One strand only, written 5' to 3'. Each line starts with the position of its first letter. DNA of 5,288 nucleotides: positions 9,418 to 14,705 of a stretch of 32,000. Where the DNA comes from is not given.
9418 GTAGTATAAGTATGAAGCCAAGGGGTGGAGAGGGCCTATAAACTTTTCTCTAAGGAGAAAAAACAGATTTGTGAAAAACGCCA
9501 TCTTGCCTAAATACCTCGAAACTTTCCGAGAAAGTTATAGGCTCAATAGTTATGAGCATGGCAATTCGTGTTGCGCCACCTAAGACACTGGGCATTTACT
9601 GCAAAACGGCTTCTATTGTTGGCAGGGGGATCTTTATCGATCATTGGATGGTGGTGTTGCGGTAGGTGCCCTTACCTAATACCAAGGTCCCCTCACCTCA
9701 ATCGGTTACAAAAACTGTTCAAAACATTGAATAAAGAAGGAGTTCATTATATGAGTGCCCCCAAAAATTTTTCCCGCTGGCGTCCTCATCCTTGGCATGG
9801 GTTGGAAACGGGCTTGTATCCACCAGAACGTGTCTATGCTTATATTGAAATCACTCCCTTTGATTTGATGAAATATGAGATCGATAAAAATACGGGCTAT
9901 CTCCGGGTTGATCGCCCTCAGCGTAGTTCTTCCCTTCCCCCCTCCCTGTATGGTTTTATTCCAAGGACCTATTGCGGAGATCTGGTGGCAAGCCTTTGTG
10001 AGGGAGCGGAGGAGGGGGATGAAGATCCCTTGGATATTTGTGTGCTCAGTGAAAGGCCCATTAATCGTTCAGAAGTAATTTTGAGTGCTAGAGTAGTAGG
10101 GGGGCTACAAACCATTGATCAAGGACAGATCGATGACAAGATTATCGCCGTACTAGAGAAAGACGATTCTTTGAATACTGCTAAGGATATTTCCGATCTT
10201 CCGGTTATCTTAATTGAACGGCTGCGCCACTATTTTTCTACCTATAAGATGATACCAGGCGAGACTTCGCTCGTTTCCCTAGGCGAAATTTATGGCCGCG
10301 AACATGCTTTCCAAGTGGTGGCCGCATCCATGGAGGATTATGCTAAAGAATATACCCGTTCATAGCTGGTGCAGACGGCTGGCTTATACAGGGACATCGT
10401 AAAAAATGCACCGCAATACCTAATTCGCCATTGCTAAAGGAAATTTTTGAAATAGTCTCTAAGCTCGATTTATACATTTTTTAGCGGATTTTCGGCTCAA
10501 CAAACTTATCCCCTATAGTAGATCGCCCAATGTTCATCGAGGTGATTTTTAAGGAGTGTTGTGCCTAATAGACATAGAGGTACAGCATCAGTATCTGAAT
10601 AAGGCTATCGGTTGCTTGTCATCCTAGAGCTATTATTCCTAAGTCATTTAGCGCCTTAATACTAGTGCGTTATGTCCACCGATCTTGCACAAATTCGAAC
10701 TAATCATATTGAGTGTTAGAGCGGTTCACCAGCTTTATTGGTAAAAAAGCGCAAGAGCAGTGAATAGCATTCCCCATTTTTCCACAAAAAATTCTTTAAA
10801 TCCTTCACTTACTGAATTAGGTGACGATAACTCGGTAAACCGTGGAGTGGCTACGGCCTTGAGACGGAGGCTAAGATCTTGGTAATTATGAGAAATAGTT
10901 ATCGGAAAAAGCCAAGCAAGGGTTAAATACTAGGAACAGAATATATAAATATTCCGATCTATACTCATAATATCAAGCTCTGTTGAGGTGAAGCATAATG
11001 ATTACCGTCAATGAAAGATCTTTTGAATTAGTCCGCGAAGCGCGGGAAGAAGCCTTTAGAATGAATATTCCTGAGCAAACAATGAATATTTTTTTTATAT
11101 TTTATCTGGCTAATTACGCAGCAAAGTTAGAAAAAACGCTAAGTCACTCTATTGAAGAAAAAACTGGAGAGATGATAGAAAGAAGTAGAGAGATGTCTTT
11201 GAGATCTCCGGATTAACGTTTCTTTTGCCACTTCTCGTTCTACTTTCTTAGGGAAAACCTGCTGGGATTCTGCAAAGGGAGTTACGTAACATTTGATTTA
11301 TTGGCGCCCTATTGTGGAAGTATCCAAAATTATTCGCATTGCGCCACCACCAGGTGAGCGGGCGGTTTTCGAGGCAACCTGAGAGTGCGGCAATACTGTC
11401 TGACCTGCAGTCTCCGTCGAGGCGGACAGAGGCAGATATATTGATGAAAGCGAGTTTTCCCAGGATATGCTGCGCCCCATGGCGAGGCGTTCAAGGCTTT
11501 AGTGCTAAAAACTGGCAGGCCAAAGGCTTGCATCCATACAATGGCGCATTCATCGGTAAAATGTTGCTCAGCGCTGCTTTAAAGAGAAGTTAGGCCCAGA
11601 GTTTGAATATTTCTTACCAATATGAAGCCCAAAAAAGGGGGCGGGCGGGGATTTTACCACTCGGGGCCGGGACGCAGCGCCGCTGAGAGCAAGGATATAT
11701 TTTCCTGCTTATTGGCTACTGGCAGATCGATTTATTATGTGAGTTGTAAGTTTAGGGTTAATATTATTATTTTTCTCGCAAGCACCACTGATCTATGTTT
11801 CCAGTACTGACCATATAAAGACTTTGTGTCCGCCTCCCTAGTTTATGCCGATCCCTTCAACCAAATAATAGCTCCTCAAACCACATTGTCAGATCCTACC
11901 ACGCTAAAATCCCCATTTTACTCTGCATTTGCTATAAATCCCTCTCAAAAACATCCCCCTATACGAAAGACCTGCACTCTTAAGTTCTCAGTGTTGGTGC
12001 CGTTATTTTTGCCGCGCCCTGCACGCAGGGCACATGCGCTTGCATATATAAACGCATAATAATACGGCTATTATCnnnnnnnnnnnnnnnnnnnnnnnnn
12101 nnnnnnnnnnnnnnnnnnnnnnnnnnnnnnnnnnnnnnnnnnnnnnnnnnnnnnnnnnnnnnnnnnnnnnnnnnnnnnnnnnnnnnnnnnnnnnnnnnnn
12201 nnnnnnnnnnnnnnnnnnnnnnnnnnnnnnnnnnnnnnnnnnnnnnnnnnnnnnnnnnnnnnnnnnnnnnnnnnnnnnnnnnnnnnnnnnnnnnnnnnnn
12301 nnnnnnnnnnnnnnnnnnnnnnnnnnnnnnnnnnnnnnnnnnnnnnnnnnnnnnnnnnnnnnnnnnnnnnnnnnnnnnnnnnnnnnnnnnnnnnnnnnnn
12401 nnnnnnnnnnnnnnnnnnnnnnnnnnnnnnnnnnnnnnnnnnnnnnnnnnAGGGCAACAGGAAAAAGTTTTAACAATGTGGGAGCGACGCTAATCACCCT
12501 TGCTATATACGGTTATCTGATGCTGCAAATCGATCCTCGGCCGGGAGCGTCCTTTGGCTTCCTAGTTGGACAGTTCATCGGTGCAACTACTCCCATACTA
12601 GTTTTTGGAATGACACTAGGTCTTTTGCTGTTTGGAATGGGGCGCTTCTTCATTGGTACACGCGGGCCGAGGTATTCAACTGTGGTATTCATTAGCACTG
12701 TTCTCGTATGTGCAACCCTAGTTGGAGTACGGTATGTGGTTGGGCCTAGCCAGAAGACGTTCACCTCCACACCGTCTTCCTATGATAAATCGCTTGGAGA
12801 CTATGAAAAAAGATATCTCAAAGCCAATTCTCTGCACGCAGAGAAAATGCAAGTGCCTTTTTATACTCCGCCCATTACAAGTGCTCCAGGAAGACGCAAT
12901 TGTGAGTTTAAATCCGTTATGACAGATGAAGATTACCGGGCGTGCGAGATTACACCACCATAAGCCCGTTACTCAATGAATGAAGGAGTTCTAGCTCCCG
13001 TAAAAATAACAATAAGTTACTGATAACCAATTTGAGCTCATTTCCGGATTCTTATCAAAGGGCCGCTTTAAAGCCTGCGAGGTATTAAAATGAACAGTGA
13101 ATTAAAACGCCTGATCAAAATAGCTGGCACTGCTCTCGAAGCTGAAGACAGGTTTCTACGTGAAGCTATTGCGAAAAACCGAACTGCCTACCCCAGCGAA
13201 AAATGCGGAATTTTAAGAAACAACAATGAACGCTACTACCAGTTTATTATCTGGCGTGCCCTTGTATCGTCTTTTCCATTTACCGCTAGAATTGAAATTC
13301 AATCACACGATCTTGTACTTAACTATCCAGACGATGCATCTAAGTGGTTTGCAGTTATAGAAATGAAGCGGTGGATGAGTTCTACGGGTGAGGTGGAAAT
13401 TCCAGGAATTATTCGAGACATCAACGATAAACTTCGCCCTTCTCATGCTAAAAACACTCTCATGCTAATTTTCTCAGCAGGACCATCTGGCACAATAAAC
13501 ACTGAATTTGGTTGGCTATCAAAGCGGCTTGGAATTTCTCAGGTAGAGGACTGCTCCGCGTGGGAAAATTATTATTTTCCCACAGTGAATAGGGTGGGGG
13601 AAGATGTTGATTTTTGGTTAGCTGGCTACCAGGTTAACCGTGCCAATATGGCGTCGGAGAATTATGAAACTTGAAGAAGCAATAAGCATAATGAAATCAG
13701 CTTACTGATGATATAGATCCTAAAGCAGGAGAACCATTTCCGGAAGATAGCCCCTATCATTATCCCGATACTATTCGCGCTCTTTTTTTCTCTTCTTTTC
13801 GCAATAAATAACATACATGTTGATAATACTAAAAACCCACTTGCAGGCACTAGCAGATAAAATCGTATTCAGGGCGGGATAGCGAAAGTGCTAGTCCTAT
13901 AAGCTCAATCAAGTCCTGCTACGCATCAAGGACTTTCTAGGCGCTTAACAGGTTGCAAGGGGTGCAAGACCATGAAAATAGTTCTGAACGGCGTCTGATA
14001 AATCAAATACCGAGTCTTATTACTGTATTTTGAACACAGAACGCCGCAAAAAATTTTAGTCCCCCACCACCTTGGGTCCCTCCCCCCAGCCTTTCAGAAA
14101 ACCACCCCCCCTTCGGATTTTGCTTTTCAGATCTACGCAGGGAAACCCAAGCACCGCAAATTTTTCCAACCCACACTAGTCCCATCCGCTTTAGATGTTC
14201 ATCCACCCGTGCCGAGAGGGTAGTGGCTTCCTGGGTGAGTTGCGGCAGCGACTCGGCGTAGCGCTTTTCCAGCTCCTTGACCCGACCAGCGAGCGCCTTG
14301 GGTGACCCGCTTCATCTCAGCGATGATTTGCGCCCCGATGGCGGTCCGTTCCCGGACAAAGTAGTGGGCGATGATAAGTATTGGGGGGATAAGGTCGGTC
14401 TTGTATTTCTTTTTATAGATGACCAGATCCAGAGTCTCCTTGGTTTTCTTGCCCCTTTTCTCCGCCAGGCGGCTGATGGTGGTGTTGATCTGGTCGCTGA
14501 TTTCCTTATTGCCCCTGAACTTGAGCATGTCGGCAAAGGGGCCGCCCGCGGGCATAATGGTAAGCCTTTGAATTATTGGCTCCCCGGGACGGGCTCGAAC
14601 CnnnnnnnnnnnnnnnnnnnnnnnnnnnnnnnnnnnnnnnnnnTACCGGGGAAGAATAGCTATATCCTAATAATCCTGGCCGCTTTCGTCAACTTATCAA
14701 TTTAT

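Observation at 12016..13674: Intact J-domain membrane protein plus small PD-(D/E)xK-like protein in a decayed tRNA-Asn islet: candidate undescribed conflict/defence module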

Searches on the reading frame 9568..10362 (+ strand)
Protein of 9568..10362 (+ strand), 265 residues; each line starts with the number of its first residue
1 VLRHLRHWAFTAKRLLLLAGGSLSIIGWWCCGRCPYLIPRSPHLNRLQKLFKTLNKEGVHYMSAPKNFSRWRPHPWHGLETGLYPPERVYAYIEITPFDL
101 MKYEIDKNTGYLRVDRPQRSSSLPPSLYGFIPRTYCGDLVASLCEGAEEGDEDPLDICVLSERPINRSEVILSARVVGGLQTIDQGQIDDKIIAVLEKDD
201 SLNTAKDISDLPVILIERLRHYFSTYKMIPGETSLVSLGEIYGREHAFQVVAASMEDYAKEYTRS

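Call 4: search_protein_families(library=pfam, proteins=[window:9568-10362:+], max_evalue=1)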
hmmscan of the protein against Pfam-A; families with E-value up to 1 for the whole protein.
window:9568-10362:+ (265 aa): 1 family
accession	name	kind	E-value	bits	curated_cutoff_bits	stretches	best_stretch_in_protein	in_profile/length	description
PF00719.24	Pyrophosphatase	-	3.9e-42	144.1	23.5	1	92-258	2-152/153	Inorganic pyrophosphatase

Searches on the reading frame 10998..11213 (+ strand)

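Call 4: search_protein_families(library=pfam, proteins=[window:10998-11213:+], max_evalue=1)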
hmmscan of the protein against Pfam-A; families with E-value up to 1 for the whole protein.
window:10998-11213:+ (72 aa): 2 families
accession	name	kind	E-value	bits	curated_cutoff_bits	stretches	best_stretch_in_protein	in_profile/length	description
PF21432.3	56B_RHH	-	0.18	12.2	27.2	1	40-54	10-24/32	56B-like, Ribbon-helix-helix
PF16896.10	PGDH_C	-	0.18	12.2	25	1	4-69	70-135/155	Phosphogluconate dehydrogenase (decarboxylating) C-term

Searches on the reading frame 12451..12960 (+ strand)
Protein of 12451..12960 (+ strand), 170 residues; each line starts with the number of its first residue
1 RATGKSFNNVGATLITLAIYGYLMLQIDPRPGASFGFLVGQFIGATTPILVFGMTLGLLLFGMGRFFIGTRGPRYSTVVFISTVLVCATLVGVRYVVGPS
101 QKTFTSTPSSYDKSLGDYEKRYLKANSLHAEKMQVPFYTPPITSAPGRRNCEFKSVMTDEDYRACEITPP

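Call 67: find_homologous_proteins(query=window:12451-12960:+, max_evalue=0.01)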
Query window:12451-12960:+ (170 aa): 1 proteins with E <= 0.01 among 161 candidates.
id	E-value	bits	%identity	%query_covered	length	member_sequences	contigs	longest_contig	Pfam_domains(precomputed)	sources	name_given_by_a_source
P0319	1.2e-27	115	100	35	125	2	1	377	-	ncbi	ncbi:molecular chaperone DnaJ, partial [Nitrosococcus oceani]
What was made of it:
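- Tried and rejected: Search with the C-terminal 170 aa of the J protein found only the N. oceani fragment itself (call 67).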

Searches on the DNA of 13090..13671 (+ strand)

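Call 74: search_rna_families(sources=[L019, L010, L029, L020], threshold=gathering)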
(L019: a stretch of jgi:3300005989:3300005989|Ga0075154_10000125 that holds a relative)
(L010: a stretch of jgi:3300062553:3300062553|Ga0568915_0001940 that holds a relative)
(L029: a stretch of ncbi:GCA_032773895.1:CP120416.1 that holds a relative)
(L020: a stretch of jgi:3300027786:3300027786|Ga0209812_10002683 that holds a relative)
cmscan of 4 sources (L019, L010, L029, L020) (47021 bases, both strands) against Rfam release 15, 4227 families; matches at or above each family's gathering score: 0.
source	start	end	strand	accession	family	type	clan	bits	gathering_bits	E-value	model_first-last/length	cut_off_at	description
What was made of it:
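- Tried and rejected: Rfam found nothing at the attC-like sites (call 74).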

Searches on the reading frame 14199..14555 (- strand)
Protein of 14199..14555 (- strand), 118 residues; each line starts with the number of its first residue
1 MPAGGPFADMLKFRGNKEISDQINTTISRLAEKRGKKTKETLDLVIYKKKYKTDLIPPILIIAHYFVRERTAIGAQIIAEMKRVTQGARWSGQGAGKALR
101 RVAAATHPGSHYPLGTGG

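Call 4: search_protein_families(library=pfam, proteins=[window:14199-14555:-], max_evalue=1)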
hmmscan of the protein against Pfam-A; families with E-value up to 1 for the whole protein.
window:14199-14555:- (118 aa): 1 family
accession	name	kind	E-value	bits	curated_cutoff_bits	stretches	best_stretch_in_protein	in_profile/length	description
PF22610.1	CovS-like_HAMP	-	0.047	14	27.4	1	5-25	24-44/57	Histidine kinase, HAMP domain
